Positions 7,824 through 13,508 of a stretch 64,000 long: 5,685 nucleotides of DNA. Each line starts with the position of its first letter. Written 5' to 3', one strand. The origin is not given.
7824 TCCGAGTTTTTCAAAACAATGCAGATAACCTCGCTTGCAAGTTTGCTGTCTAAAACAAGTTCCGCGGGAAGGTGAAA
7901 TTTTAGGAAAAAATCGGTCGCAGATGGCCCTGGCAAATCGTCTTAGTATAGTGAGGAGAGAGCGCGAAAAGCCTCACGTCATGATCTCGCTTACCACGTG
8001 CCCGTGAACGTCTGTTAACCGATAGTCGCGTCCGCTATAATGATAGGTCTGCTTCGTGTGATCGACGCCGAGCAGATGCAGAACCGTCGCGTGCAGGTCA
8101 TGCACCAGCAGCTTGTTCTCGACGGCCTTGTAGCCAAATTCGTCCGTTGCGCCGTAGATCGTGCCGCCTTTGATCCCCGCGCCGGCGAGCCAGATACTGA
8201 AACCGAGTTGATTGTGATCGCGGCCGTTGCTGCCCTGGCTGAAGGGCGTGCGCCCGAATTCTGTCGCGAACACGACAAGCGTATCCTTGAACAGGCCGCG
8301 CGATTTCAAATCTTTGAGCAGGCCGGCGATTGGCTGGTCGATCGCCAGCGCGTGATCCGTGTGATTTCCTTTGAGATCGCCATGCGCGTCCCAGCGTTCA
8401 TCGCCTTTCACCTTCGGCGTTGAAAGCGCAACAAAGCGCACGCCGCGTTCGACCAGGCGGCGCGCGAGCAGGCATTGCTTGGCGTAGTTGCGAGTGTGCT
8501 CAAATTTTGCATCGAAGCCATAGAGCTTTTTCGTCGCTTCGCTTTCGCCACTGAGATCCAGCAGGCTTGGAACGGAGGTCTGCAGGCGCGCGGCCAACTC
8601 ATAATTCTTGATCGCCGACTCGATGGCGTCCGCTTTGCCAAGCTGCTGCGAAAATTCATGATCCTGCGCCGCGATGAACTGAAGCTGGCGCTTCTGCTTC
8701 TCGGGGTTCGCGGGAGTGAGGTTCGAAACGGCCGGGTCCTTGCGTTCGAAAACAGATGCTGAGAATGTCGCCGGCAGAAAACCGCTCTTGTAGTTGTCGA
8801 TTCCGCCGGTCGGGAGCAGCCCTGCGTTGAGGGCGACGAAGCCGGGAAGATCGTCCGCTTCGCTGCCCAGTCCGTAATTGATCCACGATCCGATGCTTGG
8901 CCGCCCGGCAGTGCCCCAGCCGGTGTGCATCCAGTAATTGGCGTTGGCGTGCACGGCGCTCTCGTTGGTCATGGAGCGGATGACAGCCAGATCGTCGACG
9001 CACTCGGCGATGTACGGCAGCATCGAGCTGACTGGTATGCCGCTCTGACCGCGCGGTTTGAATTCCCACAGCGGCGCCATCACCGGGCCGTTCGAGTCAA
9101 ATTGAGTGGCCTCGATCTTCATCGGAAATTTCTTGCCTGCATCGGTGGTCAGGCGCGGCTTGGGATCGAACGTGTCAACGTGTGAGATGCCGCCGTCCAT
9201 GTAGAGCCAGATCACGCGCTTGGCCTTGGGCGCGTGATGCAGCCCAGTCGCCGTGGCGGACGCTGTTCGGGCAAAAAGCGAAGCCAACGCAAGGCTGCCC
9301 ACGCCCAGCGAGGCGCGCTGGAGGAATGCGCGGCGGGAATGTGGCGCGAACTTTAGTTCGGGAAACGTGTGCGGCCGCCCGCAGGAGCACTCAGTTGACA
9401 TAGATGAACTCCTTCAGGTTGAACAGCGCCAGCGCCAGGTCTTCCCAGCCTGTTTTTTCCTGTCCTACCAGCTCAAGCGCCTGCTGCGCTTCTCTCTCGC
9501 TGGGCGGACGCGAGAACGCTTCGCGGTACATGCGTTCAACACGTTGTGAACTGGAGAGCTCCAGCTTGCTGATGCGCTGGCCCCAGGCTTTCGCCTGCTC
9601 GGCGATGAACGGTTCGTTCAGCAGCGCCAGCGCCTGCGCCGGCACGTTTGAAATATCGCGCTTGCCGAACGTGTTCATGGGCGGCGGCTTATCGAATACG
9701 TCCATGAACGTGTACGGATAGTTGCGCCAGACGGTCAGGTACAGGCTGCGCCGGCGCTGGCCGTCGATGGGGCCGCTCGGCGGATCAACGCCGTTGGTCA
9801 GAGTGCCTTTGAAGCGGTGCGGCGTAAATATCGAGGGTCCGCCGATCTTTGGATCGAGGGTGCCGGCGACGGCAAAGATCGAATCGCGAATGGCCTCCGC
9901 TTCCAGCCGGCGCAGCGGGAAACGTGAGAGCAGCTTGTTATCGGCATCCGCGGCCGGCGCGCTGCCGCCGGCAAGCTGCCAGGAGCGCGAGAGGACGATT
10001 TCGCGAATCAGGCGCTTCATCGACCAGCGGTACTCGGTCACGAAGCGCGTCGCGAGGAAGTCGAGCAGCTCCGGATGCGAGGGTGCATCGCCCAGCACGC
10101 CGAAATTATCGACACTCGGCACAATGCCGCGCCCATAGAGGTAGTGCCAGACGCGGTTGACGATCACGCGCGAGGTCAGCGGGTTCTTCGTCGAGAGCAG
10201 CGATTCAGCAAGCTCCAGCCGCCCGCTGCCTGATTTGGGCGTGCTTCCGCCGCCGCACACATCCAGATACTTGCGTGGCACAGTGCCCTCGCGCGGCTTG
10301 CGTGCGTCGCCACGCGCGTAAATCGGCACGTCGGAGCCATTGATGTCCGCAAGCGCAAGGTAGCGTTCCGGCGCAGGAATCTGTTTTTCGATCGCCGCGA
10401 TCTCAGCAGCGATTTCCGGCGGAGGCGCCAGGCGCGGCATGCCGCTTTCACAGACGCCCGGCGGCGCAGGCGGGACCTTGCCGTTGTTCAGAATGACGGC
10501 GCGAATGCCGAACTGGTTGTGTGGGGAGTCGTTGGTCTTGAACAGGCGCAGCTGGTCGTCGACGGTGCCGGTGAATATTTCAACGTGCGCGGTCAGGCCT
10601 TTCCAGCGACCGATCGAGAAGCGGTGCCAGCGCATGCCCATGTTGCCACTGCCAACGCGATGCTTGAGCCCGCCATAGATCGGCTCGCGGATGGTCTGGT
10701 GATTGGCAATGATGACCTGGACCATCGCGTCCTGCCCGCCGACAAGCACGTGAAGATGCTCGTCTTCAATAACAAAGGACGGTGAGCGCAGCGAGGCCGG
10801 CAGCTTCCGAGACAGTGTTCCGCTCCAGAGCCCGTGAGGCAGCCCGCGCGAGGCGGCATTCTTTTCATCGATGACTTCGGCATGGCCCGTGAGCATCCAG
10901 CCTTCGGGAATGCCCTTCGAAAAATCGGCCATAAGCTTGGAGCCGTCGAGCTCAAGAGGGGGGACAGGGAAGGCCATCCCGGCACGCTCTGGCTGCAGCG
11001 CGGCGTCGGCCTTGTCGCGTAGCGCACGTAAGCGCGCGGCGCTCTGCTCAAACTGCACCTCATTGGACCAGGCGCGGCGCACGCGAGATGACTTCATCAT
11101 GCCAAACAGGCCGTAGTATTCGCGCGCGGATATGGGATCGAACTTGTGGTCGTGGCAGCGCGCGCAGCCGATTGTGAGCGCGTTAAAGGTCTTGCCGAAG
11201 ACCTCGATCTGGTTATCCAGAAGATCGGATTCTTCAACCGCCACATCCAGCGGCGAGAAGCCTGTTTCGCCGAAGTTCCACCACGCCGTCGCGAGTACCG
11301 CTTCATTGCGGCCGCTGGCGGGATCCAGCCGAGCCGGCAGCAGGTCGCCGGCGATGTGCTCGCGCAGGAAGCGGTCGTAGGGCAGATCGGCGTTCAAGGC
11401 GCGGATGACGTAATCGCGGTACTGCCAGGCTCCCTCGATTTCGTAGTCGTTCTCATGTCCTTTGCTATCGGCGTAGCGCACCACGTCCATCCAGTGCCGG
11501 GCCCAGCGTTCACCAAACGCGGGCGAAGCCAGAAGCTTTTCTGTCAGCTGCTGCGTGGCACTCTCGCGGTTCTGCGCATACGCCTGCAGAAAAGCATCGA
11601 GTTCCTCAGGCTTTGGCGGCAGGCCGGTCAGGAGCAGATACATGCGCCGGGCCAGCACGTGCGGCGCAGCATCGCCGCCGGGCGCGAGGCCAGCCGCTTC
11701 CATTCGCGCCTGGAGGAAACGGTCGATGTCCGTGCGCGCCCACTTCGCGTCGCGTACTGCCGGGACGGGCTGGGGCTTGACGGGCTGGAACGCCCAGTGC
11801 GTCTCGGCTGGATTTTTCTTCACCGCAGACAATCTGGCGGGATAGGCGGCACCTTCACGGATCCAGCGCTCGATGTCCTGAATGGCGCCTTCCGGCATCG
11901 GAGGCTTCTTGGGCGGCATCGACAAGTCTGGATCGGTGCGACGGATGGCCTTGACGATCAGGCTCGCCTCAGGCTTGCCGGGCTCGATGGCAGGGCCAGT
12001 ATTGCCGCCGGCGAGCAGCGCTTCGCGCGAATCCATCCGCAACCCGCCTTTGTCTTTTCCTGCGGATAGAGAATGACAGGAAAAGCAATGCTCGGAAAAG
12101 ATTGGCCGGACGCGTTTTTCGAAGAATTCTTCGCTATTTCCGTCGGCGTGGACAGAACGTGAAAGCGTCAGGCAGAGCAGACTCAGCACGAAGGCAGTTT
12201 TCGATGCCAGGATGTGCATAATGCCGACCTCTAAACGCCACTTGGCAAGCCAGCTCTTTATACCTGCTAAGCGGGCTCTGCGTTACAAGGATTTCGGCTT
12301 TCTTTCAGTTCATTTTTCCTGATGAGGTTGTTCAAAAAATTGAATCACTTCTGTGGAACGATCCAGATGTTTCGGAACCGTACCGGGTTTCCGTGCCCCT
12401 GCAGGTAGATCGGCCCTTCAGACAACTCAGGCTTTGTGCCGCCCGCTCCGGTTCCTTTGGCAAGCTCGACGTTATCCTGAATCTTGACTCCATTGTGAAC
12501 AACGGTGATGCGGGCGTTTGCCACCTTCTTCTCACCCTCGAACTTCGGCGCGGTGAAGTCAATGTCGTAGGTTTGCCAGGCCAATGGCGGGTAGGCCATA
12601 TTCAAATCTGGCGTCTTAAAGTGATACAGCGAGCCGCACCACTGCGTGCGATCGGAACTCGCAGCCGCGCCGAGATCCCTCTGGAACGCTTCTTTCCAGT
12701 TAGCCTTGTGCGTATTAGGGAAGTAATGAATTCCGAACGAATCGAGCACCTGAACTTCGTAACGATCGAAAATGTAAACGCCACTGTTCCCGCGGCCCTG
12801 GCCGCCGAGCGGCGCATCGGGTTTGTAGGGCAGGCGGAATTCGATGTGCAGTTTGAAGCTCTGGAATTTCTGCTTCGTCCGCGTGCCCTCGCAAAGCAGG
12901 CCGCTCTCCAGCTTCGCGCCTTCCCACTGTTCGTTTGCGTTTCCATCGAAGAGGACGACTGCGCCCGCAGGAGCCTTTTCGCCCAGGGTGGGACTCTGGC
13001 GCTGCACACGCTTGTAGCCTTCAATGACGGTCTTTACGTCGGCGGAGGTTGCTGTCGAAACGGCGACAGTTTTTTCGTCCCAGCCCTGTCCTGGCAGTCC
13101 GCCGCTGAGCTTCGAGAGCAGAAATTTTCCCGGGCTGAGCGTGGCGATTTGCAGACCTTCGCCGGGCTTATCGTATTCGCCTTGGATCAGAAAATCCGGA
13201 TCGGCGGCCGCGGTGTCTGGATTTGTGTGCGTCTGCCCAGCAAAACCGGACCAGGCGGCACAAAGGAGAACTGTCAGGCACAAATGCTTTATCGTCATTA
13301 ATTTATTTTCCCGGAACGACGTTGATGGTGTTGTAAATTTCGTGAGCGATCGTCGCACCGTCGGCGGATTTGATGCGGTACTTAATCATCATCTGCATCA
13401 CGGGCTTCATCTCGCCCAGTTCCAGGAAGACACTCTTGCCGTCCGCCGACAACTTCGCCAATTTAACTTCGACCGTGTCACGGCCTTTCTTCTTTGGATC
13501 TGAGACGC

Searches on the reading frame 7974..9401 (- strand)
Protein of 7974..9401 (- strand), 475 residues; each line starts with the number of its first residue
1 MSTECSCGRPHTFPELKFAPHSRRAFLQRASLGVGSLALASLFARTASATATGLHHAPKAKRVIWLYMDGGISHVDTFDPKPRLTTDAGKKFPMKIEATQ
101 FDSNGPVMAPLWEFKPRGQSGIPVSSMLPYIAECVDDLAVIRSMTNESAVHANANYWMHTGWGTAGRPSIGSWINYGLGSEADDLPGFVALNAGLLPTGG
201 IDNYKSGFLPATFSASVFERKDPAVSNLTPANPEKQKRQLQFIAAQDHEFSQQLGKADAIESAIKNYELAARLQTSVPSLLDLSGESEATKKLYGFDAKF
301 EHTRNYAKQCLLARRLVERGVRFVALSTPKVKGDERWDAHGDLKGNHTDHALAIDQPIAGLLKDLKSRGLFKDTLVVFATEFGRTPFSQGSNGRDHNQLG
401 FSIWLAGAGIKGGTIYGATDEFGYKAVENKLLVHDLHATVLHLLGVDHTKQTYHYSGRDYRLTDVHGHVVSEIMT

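Call 63: search_protein_families(library=pfam, proteins=[window:7974-9401:-], max_evalue=0.001)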
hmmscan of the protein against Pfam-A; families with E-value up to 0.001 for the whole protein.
window:7974-9401:- (475 aa): 1 family
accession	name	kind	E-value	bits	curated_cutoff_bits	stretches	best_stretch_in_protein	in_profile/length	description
PF07394.17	DUF1501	-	2.8e-136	455.2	27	1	60-474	1-390/390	Protein of unknown function (DUF1501)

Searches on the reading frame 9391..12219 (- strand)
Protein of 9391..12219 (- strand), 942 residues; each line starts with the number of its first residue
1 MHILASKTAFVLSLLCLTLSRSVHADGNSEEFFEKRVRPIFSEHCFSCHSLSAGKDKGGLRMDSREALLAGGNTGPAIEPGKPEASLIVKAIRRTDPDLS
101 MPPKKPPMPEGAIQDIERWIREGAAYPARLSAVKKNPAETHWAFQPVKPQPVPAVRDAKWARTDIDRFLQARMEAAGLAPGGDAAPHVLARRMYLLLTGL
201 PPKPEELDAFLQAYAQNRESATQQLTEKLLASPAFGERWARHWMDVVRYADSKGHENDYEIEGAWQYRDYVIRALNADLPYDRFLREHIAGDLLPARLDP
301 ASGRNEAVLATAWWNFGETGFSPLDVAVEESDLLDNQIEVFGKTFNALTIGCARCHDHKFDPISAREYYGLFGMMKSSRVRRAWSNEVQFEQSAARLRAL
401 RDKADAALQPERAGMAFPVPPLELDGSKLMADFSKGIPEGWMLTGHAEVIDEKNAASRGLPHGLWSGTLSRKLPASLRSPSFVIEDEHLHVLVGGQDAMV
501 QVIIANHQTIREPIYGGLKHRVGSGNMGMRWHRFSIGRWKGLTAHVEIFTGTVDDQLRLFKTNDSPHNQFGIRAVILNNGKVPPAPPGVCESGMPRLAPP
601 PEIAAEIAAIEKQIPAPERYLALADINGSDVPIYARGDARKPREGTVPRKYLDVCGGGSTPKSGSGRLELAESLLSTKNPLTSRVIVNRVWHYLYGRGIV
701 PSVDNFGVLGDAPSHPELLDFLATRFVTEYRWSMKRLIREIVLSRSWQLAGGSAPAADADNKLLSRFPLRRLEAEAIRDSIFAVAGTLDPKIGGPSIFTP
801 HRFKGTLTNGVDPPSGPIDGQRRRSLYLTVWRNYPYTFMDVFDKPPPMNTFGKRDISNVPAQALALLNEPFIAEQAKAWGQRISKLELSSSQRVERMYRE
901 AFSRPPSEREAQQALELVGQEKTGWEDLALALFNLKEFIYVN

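Call 10: search_protein_families(library=pfam, proteins=[window:9391-12219:-], max_evalue=0.001)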
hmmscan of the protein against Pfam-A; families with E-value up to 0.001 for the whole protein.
window:9391-12219:- (942 aa): 3 families
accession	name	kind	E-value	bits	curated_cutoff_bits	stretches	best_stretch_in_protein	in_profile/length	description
PF07587.16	PSD1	-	3.3e-79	266.2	28.5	1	666-917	1-243/244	Protein of unknown function (DUF1553)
PF07583.16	PSCyt2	-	1.1e-68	231.8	29.8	1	165-378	2-207/209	Protein of unknown function (DUF1549)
PF07635.16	PSCyt1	-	1.2e-16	61.5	22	1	45-104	1-58/59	Planctomycete cytochrome C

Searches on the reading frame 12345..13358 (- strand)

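Call 10: search_protein_families(library=pfam, proteins=[window:12345-13358:-], max_evalue=0.001)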
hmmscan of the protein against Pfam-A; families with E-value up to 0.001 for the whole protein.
window:12345-13358:- (337 aa): 1 family
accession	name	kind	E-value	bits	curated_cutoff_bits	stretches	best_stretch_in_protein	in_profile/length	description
PF06439.18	3keto-disac_hyd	-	5.2e-35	121.6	26.8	1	132-333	1-186/187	3-keto-disaccharide hydrolase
